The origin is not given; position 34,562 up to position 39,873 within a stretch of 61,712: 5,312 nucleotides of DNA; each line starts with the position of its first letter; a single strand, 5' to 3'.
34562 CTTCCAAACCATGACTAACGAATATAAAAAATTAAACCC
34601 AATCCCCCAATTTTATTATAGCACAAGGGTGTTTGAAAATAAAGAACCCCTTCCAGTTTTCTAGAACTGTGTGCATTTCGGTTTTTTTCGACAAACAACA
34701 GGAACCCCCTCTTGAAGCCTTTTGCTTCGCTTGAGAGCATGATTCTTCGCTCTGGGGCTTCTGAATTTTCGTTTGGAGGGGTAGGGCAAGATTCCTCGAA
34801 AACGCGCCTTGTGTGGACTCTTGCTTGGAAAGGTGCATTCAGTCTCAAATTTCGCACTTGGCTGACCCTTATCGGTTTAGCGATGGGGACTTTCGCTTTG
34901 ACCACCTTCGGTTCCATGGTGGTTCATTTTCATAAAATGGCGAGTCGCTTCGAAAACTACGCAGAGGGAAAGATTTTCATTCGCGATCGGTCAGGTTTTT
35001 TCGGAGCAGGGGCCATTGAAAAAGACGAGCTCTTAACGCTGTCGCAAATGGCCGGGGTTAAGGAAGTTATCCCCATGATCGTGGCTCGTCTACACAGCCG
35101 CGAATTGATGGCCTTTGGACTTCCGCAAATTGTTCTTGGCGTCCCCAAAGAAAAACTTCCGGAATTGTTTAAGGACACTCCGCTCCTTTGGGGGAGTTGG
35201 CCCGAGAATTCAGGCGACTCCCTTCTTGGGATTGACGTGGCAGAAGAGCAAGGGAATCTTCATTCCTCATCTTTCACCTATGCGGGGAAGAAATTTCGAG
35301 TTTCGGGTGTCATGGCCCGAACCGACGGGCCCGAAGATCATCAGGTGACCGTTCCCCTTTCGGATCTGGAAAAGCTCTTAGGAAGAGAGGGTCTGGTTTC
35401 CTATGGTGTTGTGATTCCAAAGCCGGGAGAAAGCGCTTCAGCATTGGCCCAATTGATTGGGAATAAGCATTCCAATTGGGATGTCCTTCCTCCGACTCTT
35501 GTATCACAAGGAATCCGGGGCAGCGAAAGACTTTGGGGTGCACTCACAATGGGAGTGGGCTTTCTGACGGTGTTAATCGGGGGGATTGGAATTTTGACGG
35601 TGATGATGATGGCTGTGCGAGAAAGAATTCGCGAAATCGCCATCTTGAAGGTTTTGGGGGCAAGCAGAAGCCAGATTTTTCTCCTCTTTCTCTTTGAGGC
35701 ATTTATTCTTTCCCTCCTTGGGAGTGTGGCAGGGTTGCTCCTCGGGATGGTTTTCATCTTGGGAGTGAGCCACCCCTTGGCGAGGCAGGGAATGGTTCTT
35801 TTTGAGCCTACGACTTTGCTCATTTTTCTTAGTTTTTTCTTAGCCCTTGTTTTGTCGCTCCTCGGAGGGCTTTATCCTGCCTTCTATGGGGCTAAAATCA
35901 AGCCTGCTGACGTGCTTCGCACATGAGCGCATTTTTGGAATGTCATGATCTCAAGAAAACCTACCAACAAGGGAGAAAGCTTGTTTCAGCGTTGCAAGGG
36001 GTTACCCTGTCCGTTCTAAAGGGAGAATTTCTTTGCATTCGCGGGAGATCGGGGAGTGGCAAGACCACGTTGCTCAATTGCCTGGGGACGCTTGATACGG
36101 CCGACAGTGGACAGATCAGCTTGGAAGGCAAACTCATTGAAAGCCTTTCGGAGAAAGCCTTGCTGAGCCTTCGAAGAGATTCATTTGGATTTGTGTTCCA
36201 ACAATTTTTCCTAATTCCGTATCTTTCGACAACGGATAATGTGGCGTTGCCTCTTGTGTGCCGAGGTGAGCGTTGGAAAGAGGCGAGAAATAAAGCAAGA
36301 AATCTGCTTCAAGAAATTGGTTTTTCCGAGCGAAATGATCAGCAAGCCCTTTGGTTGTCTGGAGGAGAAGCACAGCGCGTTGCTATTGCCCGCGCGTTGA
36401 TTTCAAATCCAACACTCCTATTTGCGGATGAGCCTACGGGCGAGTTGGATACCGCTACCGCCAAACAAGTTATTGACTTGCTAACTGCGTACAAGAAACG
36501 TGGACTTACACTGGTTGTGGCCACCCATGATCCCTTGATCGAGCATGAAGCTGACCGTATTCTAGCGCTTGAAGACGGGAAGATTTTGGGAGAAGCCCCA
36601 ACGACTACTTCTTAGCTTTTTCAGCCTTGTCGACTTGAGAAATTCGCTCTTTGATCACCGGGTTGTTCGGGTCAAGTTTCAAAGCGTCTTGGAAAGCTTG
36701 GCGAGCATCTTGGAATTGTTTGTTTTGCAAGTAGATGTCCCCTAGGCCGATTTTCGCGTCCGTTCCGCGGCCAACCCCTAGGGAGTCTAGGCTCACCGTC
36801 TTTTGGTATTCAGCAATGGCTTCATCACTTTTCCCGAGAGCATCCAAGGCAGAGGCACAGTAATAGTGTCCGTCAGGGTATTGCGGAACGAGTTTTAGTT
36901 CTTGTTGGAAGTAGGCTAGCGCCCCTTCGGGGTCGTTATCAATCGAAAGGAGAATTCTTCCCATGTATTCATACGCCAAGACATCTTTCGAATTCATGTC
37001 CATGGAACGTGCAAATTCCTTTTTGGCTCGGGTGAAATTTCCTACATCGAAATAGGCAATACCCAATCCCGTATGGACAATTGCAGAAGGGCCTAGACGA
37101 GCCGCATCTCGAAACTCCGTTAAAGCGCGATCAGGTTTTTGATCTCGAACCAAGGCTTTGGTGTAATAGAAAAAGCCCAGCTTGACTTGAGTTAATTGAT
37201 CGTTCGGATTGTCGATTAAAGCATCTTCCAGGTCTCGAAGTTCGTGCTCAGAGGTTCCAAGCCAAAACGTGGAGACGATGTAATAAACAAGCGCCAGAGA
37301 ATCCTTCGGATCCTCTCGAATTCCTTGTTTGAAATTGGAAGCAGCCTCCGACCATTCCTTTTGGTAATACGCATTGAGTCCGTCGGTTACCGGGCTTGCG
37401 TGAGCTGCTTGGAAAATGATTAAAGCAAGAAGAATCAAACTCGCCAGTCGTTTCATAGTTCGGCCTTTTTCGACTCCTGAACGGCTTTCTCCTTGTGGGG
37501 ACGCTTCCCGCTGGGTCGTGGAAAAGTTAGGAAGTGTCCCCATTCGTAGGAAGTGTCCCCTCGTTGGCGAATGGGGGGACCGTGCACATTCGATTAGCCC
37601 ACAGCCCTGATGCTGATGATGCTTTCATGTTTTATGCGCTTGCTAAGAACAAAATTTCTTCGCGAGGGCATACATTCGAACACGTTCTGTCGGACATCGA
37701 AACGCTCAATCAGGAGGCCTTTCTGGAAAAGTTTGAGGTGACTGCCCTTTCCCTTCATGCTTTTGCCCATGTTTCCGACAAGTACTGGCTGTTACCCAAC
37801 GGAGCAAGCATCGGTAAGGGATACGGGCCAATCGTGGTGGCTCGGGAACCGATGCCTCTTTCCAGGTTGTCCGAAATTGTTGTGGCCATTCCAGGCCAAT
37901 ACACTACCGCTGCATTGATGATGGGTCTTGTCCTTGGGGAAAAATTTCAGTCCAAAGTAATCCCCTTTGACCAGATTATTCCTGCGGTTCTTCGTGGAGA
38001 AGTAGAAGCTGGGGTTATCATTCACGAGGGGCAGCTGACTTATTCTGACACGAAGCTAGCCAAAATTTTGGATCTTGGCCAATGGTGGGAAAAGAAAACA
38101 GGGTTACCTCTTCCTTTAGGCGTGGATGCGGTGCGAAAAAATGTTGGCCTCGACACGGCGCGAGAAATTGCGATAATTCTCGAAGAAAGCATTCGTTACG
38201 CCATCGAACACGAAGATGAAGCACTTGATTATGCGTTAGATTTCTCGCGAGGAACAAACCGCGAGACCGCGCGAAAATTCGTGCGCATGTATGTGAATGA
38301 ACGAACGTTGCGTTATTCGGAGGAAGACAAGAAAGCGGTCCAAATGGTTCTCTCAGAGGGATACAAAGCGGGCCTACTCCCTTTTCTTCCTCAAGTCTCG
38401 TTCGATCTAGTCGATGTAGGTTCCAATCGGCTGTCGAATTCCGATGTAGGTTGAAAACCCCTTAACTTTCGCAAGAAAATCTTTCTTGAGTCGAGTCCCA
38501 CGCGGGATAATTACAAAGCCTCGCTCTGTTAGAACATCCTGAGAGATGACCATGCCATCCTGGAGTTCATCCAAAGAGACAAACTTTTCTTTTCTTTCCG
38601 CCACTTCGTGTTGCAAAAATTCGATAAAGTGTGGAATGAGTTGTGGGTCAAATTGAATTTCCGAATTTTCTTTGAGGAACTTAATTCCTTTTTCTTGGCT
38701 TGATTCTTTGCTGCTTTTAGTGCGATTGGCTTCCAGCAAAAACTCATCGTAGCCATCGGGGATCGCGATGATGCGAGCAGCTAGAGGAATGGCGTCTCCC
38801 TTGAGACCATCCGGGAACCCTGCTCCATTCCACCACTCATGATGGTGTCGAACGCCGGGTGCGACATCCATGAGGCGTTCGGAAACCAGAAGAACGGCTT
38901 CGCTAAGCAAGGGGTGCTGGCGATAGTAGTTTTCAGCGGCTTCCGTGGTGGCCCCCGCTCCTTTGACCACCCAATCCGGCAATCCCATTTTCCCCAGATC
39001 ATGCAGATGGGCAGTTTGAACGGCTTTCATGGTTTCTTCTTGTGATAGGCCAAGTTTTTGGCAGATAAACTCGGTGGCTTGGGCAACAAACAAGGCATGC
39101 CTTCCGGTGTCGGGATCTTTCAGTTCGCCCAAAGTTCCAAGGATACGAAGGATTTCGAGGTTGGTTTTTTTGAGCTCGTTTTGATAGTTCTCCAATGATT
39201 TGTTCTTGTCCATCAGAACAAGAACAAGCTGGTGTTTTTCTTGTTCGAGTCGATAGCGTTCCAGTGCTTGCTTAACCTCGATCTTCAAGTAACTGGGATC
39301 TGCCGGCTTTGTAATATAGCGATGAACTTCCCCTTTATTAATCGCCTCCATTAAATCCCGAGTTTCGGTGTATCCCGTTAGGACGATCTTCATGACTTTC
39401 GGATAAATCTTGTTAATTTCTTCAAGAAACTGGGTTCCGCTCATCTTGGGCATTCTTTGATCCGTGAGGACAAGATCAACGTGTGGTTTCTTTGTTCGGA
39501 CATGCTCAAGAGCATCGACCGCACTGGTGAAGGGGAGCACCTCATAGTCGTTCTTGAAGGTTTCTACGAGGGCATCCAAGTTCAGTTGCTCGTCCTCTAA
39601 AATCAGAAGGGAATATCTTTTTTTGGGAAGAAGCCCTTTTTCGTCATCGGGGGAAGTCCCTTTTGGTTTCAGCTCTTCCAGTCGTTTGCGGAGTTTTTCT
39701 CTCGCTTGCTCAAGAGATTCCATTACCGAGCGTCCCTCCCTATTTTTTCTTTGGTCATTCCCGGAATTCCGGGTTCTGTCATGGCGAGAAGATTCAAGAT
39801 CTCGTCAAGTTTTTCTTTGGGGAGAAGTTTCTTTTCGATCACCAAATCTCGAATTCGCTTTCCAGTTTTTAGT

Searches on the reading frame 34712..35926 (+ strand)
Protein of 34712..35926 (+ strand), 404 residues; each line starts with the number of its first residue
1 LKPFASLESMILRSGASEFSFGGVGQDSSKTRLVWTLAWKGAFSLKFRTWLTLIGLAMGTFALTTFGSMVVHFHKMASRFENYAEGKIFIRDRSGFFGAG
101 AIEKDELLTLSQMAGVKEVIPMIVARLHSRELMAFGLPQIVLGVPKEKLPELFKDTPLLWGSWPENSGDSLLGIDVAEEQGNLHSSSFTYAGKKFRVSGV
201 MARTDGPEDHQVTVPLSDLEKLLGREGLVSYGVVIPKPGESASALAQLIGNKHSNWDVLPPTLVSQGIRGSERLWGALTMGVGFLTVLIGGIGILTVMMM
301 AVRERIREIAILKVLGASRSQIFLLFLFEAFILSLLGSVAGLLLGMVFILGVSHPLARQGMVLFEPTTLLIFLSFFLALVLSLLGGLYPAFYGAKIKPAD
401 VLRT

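Call 62: search_protein_families(library=pfam, proteins=[window:34712-35926:+], max_evalue=0.00001)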
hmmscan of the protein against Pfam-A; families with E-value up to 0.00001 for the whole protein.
window:34712-35926:+ (404 aa): 2 families
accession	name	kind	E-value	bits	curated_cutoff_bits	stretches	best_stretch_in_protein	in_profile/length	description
PF02687.27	FtsX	-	2e-18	67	25.5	1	282-398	3-120/120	FtsX-like permease C-terminal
PF12704.14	MacB_PCD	-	1.8e-11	45.2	27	1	49-249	1-204/207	MacB-like periplasmic core domain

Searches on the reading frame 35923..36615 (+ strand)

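Call 62: search_protein_families(library=pfam, proteins=[window:35923-36615:+], max_evalue=0.00001)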
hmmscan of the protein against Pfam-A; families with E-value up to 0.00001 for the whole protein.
window:35923-36615:+ (230 aa): 2 families
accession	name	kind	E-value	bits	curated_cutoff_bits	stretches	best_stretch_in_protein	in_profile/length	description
PF00005.33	ABC_tran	-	4.3e-29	102.3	25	1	24-172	1-136/137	ABC transporter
PF13304.12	AAA_21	-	2.2e-08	35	27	0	144-206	237-302/304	AAA domain, putative AbiEii toxin, Type IV TA system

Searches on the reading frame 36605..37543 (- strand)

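Call 62: search_protein_families(library=pfam, proteins=[window:36605-37543:-], max_evalue=0.00001)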
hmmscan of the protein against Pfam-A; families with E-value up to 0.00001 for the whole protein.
window:36605-37543:- (312 aa): 12 families
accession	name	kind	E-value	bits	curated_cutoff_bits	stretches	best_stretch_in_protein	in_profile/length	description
PF07719.23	TPR_2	-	1.2e-26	91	27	1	264-294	4-34/34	Tetratricopeptide repeat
PF13432.12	TPR_16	-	2.5e-24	85.8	32.7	1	230-295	4-65/65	Tetratricopeptide repeat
PF13428.12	TPR_14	-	2e-19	68.5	23.5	0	263-300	3-40/44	Tetratricopeptide repeat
PF00515.34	TPR_1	-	6.4e-19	67.4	27.8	1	263-294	3-34/34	Tetratricopeptide repeat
PF14559.12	TPR_19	-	1.6e-18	67.2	25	0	262-297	26-61/68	Tetratricopeptide repeat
PF13414.12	TPR_11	-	4.2e-13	49.2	26.8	0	268-295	1-28/42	TPR repeat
PF13181.12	TPR_8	-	2.2e-12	46.5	25.7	0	265-294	5-34/34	Tetratricopeptide repeat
PF13431.12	TPR_17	-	5.8e-12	45.3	24.4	0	211-244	1-34/34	Tetratricopeptide repeat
PF13424.12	TPR_12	-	8.5e-11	42.3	30.1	0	232-291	12-75/77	Tetratricopeptide repeat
PF13176.12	TPR_7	-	3.2e-08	33.5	27.9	0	266-295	4-35/36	Tetratricopeptide repeat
PF13174.12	TPR_6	-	3.1e-07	31.1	26.3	0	266-293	5-32/33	Tetratricopeptide repeat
PF23914.1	TPR_CcmH_CycH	-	6.8e-06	26.4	42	0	267-303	56-92/158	Cytochrome c-type biogenesis protein H TPR domain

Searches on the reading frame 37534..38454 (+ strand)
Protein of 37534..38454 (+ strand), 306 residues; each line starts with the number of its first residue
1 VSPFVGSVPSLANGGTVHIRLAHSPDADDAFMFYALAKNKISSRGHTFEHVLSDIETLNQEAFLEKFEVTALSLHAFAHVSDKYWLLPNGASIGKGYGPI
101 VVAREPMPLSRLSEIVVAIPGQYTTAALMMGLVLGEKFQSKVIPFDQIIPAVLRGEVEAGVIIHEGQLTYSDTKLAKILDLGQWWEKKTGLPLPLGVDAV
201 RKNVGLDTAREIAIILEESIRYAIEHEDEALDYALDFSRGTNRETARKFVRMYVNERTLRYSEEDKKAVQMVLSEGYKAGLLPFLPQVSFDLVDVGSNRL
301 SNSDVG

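Call 62: search_protein_families(library=pfam, proteins=[window:37534-38454:+], max_evalue=0.00001)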
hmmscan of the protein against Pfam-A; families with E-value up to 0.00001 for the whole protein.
window:37534-38454:+ (306 aa): 1 family
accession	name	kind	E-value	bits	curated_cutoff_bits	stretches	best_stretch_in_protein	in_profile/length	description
PF02621.19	VitK2_biosynth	-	2.9e-71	240.3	26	1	19-275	1-249/252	Menaquinone biosynthesis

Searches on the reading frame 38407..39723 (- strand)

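Call 62: search_protein_families(library=pfam, proteins=[window:38407-39723:-], max_evalue=0.00001)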
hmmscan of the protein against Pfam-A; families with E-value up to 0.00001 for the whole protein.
window:38407-39723:- (438 aa): 3 families
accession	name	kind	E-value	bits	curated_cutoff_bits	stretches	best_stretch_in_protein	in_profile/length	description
PF13487.12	HD_5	-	7.3e-24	84.8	27.2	1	201-362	9-170/170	HD domain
PF00072.30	Response_reg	-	4.7e-19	69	30.2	1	40-148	2-108/111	Response regulator receiver domain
PF01966.28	HD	-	5e-11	43.4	22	1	207-326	2-114/116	HD domain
